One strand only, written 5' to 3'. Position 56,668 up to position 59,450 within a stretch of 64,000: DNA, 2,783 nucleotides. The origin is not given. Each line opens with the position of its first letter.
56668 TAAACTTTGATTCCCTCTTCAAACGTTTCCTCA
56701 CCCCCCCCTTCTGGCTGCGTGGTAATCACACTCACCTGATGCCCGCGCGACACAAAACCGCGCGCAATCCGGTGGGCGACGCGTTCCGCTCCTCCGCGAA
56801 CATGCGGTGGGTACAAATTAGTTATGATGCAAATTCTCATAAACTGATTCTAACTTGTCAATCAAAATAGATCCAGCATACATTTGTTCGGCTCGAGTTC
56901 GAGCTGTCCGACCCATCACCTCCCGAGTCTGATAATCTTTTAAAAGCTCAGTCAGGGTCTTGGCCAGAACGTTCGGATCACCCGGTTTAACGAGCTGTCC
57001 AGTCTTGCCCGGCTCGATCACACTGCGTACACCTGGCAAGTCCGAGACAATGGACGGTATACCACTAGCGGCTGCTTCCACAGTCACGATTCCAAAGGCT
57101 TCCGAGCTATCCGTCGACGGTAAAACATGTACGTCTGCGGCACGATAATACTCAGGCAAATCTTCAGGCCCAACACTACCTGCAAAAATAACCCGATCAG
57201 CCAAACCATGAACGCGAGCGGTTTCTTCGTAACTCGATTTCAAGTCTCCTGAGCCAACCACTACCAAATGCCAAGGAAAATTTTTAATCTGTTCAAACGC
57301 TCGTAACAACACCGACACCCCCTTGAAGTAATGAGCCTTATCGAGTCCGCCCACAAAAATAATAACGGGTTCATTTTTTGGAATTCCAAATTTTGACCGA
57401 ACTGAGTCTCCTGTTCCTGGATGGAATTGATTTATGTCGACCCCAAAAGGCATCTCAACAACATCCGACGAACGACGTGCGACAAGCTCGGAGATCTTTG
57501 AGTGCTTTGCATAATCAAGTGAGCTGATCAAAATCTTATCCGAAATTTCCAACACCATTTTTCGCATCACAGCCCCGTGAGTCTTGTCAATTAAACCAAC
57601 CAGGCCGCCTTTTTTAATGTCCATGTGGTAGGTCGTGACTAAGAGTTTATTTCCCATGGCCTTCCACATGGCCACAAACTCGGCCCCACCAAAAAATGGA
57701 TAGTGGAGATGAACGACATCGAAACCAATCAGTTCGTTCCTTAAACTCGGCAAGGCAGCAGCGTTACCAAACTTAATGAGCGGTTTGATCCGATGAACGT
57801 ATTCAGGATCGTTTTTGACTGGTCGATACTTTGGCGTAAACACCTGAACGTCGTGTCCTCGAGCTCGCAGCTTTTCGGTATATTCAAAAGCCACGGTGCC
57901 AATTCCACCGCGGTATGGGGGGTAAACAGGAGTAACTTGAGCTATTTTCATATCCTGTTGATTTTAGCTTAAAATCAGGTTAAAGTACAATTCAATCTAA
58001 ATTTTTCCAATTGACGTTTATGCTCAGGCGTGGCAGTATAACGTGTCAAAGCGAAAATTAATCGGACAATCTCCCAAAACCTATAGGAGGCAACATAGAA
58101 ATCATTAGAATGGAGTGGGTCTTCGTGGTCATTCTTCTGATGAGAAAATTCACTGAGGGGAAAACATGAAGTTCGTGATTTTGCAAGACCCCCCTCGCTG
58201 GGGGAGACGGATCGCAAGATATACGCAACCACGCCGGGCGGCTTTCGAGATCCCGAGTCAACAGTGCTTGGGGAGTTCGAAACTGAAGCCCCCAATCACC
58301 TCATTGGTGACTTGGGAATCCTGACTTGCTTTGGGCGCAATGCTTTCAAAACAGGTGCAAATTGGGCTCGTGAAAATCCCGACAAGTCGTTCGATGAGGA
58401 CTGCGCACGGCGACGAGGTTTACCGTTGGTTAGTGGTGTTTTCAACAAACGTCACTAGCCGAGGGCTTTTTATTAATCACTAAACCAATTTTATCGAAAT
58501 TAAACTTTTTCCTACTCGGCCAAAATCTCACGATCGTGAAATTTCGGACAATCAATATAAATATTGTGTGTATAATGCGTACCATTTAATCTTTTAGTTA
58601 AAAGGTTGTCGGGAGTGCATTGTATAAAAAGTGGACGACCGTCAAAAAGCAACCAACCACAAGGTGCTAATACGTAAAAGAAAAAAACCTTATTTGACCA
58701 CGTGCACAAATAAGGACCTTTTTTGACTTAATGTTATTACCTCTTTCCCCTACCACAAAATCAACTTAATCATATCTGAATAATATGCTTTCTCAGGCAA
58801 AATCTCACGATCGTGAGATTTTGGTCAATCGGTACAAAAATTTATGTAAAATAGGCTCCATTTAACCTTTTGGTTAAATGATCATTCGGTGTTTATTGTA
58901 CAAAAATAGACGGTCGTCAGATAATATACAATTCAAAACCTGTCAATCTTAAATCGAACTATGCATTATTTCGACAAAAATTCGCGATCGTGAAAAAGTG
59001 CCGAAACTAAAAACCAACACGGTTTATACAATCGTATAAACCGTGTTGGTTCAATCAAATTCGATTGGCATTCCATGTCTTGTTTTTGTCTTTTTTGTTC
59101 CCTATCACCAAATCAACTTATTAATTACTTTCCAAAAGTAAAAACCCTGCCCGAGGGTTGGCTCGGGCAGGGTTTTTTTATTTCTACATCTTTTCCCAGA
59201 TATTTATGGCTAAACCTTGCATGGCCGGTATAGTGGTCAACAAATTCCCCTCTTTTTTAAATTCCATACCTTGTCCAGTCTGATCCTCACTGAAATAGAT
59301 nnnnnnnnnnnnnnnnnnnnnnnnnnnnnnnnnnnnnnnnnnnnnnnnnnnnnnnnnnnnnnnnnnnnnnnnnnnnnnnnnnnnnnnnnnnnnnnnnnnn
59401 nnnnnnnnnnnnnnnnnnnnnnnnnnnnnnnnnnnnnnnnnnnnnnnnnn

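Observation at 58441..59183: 740-nt ORF-free region built from two tandem 'palindromic operator - promoter - short transcript - terminator' units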

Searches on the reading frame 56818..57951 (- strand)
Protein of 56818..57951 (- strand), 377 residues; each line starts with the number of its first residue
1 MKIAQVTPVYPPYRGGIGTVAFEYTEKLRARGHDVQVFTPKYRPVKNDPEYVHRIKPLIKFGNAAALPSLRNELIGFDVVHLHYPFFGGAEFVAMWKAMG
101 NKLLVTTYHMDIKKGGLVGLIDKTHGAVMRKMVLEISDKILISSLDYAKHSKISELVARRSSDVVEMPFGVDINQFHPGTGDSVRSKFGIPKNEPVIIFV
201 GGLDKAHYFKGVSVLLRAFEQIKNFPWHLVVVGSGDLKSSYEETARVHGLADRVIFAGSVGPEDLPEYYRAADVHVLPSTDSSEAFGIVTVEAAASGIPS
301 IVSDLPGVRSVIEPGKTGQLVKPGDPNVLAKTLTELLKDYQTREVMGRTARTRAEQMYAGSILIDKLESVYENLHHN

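Call 12: search_protein_families(library=pfam, proteins=[window:56818-57951:-], max_evalue=0.01)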
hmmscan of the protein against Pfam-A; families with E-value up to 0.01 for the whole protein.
window:56818-57951:- (377 aa): 7 families
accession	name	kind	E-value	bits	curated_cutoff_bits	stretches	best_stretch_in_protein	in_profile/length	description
PF00534.26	Glycos_transf_1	-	2.1e-41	141.7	26.4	1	185-352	6-171/172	Glycosyl transferases group 1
PF13692.12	Glyco_trans_1_4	-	3.7e-37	128.2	27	1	194-339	1-142/142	Glycosyl transferases group 1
PF13439.12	Glyco_transf_4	-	1.5e-15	58.1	28.5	1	15-130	2-128/170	Glycosyltransferase Family 4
PF20706.3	GT4-conflict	-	6.9e-11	42.2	26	1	163-315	163-323/385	Family 4 Glycosyltransferase in conflict systems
PF13579.12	Glyco_trans_4_4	-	1.3e-09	39.1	29.7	1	15-118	1-110/158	Glycosyl transferase 4-like domain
PF13524.12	Glyco_trans_1_2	-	7.4e-08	32.9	25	1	219-356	6-131/144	Glycosyl transferase-like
PF08323.17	Glyco_transf_5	-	7.7e-07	29.5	22.7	1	2-62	1-60/239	Starch synthase catalytic domain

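Call 57: find_homologous_proteins(query=window:56818-57951:-, max_evalue=1e-60)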
Query window:56818-57951:- (377 aa): 2347 proteins with E <= 1e-60 among 8000 candidates; the best 120 are listed.
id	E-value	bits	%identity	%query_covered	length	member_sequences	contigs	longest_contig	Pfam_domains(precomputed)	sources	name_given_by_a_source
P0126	2.8e-250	848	100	100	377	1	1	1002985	PF00534.27,PF13579.13,PF08323.18,PF13524.13,PF13439.13,PF20706.4,PF13692.13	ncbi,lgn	-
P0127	1.7e-192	658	75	100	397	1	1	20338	PF00534.27,PF13579.13,PF13524.13,PF13439.13,PF20706.4,PF13692.13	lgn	-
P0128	4.7e-151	521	63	99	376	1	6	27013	PF00534.27,PF13579.13,PF08323.18,PF13524.13,PF13439.13,PF20706.4,PF13692.13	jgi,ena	-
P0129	5.8e-145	501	60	100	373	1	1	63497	PF00534.27,PF13579.13,PF08323.18,PF13524.13,PF13439.13,PF20706.4,PF13692.13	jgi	jgi:glycosyltransferase involved in cell wall biosynthesis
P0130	7.2e-138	478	61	94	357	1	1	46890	PF00534.27,PF13579.13,PF13524.13,PF13439.13,PF20706.4,PF13692.13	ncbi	-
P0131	2.8e-137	476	58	99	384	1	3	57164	PF00534.27,PF13579.13,PF08323.18,PF13524.13,PF13439.13,PF20706.4,PF13692.13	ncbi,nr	ncbi:MAG: glycosyltransferase family 4 protein [Candidatus Uhrbacteria bacterium]|nr:glycosyltransfe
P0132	6.2e-135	468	59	99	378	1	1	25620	PF00534.27,PF13579.13,PF13524.13,PF13439.13,PF20706.4,PF13692.13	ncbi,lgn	-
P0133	1.2e-132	461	57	99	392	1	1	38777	PF00534.27,PF13579.13,PF13524.13,PF13439.13,PF20706.4,PF13692.13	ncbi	-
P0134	3.2e-132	459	58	99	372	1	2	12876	PF00534.27,PF13579.13,PF13524.13,PF13439.13,PF20706.4,PF13692.13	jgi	-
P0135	3.4e-132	459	57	99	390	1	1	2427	PF00534.27,PF13579.13,PF08323.18,PF13524.13,PF13439.13,PF20706.4,PF13692.13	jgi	-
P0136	3.5e-131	456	57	99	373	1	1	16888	PF00534.27,PF13579.13,PF08323.18,PF13524.13,PF13439.13,PF20706.4,PF13692.13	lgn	-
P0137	4.2e-130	452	56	99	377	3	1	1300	PF00534.27,PF13579.13,PF13524.13,PF13439.13,PF20706.4,PF13692.13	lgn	-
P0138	3.8e-128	446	55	99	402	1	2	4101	PF00534.27,PF13579.13,PF13524.13,PF13439.13,PF20706.4,PF13692.13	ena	-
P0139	9.8e-128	444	55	99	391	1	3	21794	PF00534.27,PF13579.13,PF08323.18,PF13524.13,PF13439.13,PF20706.4,PF13692.13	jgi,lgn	-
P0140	1.4e-125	437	55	99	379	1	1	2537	PF00534.27,PF13579.13,PF13524.13,PF13439.13,PF20706.4,PF13692.13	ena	-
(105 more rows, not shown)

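Call 58: find_encoding_contigs(protein=P0127, flank=6000, max_places=2)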
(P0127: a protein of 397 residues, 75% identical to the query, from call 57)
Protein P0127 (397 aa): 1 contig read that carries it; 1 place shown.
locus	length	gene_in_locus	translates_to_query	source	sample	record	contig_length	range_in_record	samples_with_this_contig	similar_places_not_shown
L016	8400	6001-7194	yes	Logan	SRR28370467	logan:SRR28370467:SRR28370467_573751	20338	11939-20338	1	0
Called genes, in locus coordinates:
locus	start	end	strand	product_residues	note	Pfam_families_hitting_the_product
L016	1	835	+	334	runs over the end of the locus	PF00106:adh_short (weak), PF01073:3Beta_HSD, PF01370:Epimerase, PF02719:Polysacc_synt_2, PF04321:RmlD_sub_bind (weak), PF07993:NAD_binding_4 (faint), PF16363:GDP_Man_Dehyd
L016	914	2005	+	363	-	PF00535:Glycos_transf_2, PF13641:Glyco_tranf_2_3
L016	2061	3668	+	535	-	-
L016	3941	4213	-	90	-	-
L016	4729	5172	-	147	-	-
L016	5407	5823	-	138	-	-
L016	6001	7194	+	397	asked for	PF13439:Glyco_transf_4, PF13579:Glyco_trans_4_4, PF20706:GT4-conflict, PF00534:Glycos_transf_1, PF13692:Glyco_trans_1_4, PF13524:Glyco_trans_1_2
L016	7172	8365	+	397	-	PF13439:Glyco_transf_4, PF13579:Glyco_trans_4_4, PF13524:Glyco_trans_1_2 (faint), PF00534:Glycos_transf_1, PF13692:Glyco_trans_1_4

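Call 59: find_encoding_contigs(protein=P0128, flank=6000, max_places=2)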
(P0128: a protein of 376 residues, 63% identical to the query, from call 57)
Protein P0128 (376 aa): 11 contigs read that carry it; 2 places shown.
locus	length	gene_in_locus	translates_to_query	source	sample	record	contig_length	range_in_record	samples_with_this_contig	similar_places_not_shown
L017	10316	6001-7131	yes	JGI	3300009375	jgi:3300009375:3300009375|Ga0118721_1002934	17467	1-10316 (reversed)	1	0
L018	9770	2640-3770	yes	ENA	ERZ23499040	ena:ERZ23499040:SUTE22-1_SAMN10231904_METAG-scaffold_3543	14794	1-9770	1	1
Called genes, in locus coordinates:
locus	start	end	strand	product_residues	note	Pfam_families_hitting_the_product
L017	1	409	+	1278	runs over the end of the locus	-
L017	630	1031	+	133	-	PF13366:PDDEXK_3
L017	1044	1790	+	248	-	PF13181:TPR_8 (faint), PF13374:TPR_10 (faint), PF13424:TPR_12 (faint), PF13428:TPR_14 (faint), PF14559:TPR_19 (faint), PF00515:TPR_1 (faint), PF07719:TPR_2 (weak), PF13176:TPR_7 (weak), +2 more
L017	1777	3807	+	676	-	PF00082:Peptidase_S8, PF01839:FG-GAP (faint), PF13517:FG-GAP_3 (weak)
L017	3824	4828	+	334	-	PF00106:adh_short (weak), PF01073:3Beta_HSD, PF01370:Epimerase, PF02719:Polysacc_synt_2 (weak), PF07993:NAD_binding_4 (faint), PF16363:GDP_Man_Dehyd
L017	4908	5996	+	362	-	PF00535:Glycos_transf_2, PF10111:Glyco_tranf_2_2 (weak), PF13641:Glyco_tranf_2_3, PF13632:Glyco_trans_2_3 (weak)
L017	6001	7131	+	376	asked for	PF08323:Glyco_transf_5 (faint), PF13439:Glyco_transf_4, PF13579:Glyco_trans_4_4, PF20706:GT4-conflict, PF00534:Glycos_transf_1, PF13692:Glyco_trans_1_4, PF13524:Glyco_trans_1_2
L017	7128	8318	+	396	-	PF13439:Glyco_transf_4, PF13579:Glyco_trans_4_4, PF00534:Glycos_transf_1, PF13692:Glyco_trans_1_4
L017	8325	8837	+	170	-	PF12822:ECF_trnsprt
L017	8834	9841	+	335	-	PF01512:Complex1_51K, PF10589:NADH_4Fe-4S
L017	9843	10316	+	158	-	?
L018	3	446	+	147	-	?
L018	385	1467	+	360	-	PF00106:adh_short (weak), PF01370:Epimerase, PF02719:Polysacc_synt_2 (weak), PF01073:3Beta_HSD, PF07993:NAD_binding_4 (faint), PF16363:GDP_Man_Dehyd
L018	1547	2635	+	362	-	PF00535:Glycos_transf_2, PF10111:Glyco_tranf_2_2 (weak), PF13641:Glyco_tranf_2_3, PF13632:Glyco_trans_2_3 (weak)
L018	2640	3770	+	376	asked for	PF08323:Glyco_transf_5 (faint), PF13439:Glyco_transf_4, PF13579:Glyco_trans_4_4, PF20706:GT4-conflict, PF00534:Glycos_transf_1, PF13692:Glyco_trans_1_4, PF13524:Glyco_trans_1_2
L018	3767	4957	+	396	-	PF13439:Glyco_transf_4, PF13579:Glyco_trans_4_4, PF00534:Glycos_transf_1, PF13692:Glyco_trans_1_4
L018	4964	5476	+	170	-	PF12822:ECF_trnsprt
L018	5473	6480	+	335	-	PF01512:Complex1_51K, PF10589:NADH_4Fe-4S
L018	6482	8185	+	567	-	PF00111:Fer2, PF13510:Fer2_4, PF00037:Fer4 (faint), PF12838:Fer4_7 (weak), PF02906:Fe_hyd_lg_C, PF02256:Fe_hyd_SSU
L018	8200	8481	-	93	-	-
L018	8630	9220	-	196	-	PF00081:Sod_Fe_N (faint), PF02777:Sod_Fe_C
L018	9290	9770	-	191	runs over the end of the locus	PF00578:AhpC-TSA, PF08534:Redoxin, PF10417:1-cysPrx_C (weak)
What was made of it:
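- L017/L018 have the GT2 stop and GT4 start 4 nt apart (call 59). The locus is an insertion relative to L017/L018 (call 59).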

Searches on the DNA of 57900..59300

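Call 4: search_rna_families(source=window, start=57900, end=59300, threshold=evalue, max_evalue=10, show_alignments=3)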
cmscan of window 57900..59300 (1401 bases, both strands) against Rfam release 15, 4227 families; matches with E-value up to 10: 29.
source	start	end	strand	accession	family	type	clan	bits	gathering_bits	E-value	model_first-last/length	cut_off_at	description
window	58980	59179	+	RF02452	ncr1575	Gene; sRNA;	-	29.9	60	0.052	1-212/212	no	Bacillus sRNA ncr1575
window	59111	59182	+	RF02064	STnc370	Gene; sRNA;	-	29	54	0.19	1-71/71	no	Enterobacterial sRNA STnc370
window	59008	59176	+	RF02901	AaHKsRNA41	Gene; sRNA;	-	26.2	97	0.0013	1-187/187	no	Aggregatibacter sRNA 41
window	59134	59204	-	RF02064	STnc370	Gene; sRNA;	-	25.2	54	1.2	1-71/71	no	Enterobacterial sRNA STnc370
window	59062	59188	+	RF00121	MicC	Gene; sRNA;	-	22.3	90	1.6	1-123/123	no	MicC RNA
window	59087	59144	-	RF01094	RF_site6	Cis-reg; frameshift_element;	-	21.9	90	1.7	1-118/118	no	Polymerase ribosomal frameshift site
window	59120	59179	+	RF01470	rli38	Gene; sRNA;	-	21.8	49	3.2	1-150/150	no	Listeria sRNA rli38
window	59002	59138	-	RF02995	IMES-5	Gene; sRNA;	-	21.6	96.1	0.18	1-150/150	no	IMES-5 RNA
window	59011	59105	-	RF01470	rli38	Gene; sRNA;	-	21.3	49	4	1-150/150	no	Listeria sRNA rli38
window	59142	59177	-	RF01470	rli38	Gene; sRNA;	-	21.3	49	4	111-146/150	no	Listeria sRNA rli38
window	59110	59181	+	RF01859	Phe_leader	Cis-reg; leader;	-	20.8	55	1.4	1-125/125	no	Phenylalanine leader peptide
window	59128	59180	+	RF02754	ES205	Gene; sRNA;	-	19.5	86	2.3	1-72/72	no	ES205 sRNA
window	59109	59198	-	RF02319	TtnuHACA12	Gene; snRNA; snoRNA; HACA-box;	-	19.4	80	9.1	1-131/131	no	Tetrahymena snoRNA TtnuHACA12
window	57927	57990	+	RF01711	Lnt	Cis-reg;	-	18.5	55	9.7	1-63/63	no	Lnt RNA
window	59080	59175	+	RF01822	RsaJ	Gene; sRNA;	-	18.4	100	0.11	1-287/287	no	RNA Staph. aureus A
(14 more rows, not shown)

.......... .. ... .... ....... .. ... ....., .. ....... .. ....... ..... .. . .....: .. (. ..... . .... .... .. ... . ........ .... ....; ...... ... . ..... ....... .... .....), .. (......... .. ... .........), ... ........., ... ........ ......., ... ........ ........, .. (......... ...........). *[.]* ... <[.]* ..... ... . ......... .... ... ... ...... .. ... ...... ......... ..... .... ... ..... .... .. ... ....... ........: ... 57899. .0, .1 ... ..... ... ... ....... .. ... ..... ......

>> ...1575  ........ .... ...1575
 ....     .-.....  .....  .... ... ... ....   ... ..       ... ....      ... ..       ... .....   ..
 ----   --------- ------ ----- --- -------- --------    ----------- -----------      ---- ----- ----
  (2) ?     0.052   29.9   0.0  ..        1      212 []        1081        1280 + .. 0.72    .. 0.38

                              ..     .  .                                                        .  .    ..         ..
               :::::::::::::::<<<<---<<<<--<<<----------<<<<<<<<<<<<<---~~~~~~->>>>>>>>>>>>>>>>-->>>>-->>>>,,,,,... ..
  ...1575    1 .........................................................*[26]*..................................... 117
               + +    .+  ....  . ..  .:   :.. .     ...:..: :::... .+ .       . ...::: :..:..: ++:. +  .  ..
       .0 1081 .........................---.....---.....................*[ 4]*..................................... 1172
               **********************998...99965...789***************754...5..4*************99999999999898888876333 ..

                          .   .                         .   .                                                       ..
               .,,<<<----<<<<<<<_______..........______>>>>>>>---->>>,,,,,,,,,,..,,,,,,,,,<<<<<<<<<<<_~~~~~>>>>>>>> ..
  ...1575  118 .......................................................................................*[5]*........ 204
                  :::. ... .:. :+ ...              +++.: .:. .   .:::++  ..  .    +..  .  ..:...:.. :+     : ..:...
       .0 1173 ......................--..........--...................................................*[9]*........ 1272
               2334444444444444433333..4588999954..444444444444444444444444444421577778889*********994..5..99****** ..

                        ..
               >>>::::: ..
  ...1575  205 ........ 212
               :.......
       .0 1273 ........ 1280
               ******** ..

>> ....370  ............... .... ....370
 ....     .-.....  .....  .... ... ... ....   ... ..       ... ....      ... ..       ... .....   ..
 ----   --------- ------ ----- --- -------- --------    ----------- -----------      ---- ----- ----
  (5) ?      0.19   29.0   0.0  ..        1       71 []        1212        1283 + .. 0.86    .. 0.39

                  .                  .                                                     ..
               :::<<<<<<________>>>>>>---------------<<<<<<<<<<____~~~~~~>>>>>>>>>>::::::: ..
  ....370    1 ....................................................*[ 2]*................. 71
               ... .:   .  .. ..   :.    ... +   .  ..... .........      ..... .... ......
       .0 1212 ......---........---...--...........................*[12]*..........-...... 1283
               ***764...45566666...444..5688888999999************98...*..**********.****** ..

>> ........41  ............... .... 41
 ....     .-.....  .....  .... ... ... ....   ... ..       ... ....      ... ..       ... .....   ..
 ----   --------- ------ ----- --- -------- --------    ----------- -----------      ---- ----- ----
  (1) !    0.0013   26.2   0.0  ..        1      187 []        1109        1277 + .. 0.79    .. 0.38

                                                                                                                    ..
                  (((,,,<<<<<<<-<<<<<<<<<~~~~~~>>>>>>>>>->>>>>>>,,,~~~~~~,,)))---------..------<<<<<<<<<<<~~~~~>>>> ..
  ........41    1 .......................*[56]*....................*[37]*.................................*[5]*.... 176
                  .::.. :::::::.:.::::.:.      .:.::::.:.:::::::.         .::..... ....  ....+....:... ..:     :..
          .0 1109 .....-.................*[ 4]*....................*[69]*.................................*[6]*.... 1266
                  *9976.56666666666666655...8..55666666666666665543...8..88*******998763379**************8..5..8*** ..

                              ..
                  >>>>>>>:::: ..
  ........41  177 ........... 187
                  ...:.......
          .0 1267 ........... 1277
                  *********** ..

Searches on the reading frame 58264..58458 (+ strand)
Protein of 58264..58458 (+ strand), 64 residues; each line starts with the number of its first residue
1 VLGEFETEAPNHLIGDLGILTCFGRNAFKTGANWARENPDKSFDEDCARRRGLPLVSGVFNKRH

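Call 12: search_protein_families(library=pfam, proteins=[window:58264-58458:+], max_evalue=0.01)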
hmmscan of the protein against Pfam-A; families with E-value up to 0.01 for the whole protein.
window:58264-58458:+ (64 aa): 0 families
